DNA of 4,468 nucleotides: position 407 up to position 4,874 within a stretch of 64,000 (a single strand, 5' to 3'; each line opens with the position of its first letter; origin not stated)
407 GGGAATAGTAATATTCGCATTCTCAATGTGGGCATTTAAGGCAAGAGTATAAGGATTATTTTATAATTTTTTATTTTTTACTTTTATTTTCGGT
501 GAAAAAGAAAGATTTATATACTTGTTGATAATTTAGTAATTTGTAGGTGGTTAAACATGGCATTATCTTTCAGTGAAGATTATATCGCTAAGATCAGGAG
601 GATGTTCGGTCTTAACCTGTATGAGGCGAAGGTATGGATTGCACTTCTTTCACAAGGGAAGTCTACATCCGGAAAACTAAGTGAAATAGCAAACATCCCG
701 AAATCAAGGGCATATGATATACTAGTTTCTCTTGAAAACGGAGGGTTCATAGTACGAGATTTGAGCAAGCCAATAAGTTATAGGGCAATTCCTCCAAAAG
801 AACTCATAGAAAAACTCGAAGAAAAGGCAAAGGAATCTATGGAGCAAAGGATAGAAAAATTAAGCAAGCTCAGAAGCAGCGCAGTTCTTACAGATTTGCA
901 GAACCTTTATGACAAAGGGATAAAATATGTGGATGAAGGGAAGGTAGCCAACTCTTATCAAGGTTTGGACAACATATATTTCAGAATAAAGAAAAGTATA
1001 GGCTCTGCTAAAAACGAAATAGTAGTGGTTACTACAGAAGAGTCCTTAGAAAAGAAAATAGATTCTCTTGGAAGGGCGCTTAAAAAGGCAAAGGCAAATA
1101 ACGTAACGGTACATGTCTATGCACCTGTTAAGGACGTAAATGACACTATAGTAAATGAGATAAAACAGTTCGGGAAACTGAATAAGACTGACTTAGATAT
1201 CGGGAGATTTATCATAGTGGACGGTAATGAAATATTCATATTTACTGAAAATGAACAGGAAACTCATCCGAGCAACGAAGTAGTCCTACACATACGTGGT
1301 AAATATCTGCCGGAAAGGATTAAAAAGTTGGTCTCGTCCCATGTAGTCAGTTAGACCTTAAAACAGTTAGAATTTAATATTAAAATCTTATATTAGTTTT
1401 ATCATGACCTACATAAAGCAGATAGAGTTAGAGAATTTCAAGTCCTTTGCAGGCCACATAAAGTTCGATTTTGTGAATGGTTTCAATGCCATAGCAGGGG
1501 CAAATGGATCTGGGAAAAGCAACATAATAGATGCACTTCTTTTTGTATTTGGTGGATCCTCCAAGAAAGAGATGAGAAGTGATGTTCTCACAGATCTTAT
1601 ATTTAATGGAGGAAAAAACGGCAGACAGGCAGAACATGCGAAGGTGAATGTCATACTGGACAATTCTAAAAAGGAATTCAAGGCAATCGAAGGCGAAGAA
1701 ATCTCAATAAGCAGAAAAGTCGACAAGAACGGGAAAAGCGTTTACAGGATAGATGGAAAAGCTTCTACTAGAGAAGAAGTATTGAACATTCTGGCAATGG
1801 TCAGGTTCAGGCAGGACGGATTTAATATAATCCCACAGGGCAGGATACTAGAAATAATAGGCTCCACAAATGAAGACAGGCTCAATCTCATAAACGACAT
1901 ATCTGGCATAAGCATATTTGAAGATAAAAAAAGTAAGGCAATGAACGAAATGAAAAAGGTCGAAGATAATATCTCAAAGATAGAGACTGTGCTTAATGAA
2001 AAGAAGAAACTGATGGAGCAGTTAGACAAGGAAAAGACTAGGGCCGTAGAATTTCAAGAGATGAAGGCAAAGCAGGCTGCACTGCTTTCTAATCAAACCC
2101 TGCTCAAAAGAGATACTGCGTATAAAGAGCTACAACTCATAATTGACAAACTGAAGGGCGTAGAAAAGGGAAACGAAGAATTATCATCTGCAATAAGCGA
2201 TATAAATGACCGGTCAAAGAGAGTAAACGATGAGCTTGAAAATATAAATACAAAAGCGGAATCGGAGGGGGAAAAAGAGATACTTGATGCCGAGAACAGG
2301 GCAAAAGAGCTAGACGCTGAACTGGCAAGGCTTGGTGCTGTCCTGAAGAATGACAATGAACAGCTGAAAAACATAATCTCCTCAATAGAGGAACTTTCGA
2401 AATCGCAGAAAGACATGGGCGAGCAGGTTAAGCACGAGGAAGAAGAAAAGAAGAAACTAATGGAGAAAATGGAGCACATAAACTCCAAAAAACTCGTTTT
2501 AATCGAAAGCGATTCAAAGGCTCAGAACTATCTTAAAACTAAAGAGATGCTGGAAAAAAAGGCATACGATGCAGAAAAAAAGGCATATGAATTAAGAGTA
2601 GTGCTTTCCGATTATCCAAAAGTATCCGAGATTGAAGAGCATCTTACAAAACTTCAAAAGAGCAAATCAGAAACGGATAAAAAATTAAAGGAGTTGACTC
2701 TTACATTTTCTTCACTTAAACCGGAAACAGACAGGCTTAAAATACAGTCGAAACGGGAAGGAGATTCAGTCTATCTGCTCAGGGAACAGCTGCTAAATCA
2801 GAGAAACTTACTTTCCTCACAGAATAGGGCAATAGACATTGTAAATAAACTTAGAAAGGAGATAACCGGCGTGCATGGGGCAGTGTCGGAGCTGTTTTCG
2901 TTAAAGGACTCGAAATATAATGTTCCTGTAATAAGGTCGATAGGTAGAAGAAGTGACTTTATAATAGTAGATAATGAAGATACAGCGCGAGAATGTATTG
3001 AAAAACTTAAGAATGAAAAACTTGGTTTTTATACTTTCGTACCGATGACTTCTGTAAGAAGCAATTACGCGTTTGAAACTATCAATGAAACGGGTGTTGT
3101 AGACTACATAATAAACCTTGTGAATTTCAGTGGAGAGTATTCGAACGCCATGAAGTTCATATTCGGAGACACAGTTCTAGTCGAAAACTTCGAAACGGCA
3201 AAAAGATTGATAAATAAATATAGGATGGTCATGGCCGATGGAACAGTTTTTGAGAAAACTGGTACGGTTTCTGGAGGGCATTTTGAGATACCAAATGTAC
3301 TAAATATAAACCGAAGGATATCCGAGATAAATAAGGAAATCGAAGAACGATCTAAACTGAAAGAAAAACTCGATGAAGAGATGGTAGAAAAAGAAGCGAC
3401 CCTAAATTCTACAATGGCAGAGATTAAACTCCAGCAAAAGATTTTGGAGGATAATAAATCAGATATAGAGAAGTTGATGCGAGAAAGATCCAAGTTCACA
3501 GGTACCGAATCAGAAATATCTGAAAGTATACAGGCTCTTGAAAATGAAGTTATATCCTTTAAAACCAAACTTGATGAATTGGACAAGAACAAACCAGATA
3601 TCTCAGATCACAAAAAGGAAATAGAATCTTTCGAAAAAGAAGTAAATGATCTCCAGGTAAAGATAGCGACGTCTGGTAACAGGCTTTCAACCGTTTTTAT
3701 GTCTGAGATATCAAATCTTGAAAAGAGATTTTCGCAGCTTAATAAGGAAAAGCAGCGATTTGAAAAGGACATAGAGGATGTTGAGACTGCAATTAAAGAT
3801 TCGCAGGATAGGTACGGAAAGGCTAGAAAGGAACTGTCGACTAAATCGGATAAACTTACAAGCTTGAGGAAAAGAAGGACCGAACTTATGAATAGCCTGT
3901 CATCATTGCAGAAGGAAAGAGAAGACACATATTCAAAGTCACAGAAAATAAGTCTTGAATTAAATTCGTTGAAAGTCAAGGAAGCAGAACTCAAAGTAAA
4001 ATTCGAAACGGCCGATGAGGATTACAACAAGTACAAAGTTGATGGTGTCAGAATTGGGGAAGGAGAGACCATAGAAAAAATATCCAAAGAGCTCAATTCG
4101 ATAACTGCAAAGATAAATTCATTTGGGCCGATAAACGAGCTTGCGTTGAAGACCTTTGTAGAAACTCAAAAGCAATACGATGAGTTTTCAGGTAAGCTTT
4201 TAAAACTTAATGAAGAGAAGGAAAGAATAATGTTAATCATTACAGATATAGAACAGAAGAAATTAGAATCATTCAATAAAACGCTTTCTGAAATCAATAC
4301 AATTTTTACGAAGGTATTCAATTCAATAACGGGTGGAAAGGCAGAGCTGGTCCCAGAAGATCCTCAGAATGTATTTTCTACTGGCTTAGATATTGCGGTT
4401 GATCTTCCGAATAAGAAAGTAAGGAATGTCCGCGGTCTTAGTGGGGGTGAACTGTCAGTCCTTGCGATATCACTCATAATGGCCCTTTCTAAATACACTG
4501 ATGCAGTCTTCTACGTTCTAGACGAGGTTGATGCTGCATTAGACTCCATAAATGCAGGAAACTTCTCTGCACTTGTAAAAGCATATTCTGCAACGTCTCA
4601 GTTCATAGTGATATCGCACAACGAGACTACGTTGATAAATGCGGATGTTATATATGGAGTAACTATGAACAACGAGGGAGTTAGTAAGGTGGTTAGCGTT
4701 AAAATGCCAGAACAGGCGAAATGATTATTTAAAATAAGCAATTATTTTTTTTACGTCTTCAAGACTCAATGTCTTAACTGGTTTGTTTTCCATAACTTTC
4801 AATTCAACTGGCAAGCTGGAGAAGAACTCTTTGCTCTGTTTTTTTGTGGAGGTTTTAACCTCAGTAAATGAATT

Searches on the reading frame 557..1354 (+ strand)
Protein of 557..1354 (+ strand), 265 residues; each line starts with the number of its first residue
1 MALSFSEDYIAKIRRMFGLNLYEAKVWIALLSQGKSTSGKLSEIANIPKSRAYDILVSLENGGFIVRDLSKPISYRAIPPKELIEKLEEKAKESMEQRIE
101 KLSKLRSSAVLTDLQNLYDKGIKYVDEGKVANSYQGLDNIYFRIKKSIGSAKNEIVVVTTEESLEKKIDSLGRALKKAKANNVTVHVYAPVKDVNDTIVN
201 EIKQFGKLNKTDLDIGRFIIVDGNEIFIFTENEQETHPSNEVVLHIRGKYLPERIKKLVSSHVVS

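Call 98: find_encoding_contigs(protein=window:557-1354:+, flank=10000, max_places=3)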
Protein window:557-1354:+ (265 aa): 24 contigs read that carry it; 3 places shown.
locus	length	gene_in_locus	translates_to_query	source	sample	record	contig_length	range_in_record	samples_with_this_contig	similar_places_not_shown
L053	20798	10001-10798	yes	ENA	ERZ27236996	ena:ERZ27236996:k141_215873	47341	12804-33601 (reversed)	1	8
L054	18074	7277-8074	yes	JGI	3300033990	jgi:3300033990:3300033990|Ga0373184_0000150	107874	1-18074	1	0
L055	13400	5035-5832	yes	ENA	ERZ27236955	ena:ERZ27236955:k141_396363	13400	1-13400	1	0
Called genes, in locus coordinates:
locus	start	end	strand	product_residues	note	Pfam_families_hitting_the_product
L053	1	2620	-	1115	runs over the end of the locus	PF02874:ATP-synt_ab_N, PF16886:ATP-synt_ab_Xtn, PF14890:Intein_splicing, PF14528:LAGLIDADG_3, PF00006:ATP-synt_ab, PF22919:ATP-synt_VA_C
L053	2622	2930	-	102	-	PF01990:ATP-synt_F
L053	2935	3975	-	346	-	PF01992:vATP-synt_AC39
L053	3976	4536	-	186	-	-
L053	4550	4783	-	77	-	PF00137:ATP-synt_C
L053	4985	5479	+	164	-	-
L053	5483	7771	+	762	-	PF02359:CDC48_N, PF02933:CDC48_2, PF05496:RuvB_N (weak), PF13191:AAA_16 (weak), PF00004:AAA, PF17862:AAA_lid_3, PF00004:AAA, PF17862:AAA_lid_3, +26 more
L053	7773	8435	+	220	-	PF02616:SMC_ScpA (weak)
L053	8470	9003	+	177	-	PF04079:SMC_ScpB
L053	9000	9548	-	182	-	PF11969:DcpS_C, PF01230:HIT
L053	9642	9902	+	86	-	-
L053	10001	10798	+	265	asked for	PF01978:TrmB, PF11495:TrmB_EBD_N (faint)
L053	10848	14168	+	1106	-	PF02463:SMC_N, PF13304:AAA_21 (weak), PF13476:AAA_23, PF13555:AAA_29 (weak), PF06470:SMC_hinge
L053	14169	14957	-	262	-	PF00398:RrnaAD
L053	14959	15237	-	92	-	-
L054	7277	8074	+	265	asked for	PF01978:TrmB, PF11495:TrmB_EBD_N (faint)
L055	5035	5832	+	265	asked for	PF01978:TrmB, PF11495:TrmB_EBD_N (faint)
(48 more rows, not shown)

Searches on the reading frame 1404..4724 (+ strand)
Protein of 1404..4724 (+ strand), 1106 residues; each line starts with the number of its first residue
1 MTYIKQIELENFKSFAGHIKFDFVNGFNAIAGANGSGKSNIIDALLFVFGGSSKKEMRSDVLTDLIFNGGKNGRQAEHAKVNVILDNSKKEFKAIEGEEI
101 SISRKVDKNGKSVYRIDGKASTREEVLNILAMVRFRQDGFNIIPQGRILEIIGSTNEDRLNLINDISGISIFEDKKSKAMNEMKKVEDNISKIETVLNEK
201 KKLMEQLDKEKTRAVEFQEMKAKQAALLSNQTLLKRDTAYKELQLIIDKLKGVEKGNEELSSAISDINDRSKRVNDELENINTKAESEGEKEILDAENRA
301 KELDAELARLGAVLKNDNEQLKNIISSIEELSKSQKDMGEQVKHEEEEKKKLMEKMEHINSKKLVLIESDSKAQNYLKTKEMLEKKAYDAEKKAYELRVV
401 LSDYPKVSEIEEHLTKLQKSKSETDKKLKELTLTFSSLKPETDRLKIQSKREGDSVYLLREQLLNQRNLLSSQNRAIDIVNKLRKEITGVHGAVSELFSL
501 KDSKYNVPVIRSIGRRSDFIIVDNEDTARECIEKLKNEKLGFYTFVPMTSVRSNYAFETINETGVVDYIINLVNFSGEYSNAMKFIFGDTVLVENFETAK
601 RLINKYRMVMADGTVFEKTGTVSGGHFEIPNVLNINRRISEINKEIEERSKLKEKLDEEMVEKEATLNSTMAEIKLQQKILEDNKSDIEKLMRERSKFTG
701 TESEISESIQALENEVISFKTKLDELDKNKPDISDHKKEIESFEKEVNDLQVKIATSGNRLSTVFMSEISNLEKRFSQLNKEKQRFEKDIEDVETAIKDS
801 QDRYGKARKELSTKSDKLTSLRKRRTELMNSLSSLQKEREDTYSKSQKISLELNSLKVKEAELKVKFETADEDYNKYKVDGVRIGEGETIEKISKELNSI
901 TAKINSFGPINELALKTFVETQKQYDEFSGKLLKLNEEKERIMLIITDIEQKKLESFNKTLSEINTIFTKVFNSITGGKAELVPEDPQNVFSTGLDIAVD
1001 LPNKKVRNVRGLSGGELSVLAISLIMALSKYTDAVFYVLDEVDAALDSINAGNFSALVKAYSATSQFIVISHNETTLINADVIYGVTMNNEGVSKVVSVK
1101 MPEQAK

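Call 9: search_protein_families(library=pfam, proteins=[window:1404-4724:+], max_evalue=0.001)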
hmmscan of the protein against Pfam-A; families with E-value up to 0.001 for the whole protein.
window:1404-4724:+ (1106 aa): 6 families
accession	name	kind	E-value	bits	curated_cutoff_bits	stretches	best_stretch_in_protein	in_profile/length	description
PF02463.25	SMC_N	-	2.3e-47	161.7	40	1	3-1094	1-219/220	RecF/RecN/SMC N terminal domain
PF06470.18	SMC_hinge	-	9.8e-23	81.2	22.5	1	488-602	2-115/116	SMC proteins Flexible Hinge Domain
PF13476.12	AAA_23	-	1e-15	59.4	27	1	6-229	1-198/201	AAA domain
PF13304.12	AAA_21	-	2.3e-07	31.6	27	1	27-96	1-64/304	AAA domain, putative AbiEii toxin, Type IV TA system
PF13555.12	AAA_29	-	7.1e-07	29.3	27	1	5-53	2-50/61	P-loop containing region of AAA domain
PF13175.12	AAA_15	-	1.6e-05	25.2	32.1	1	3-333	2-280/374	AAA ATPase domain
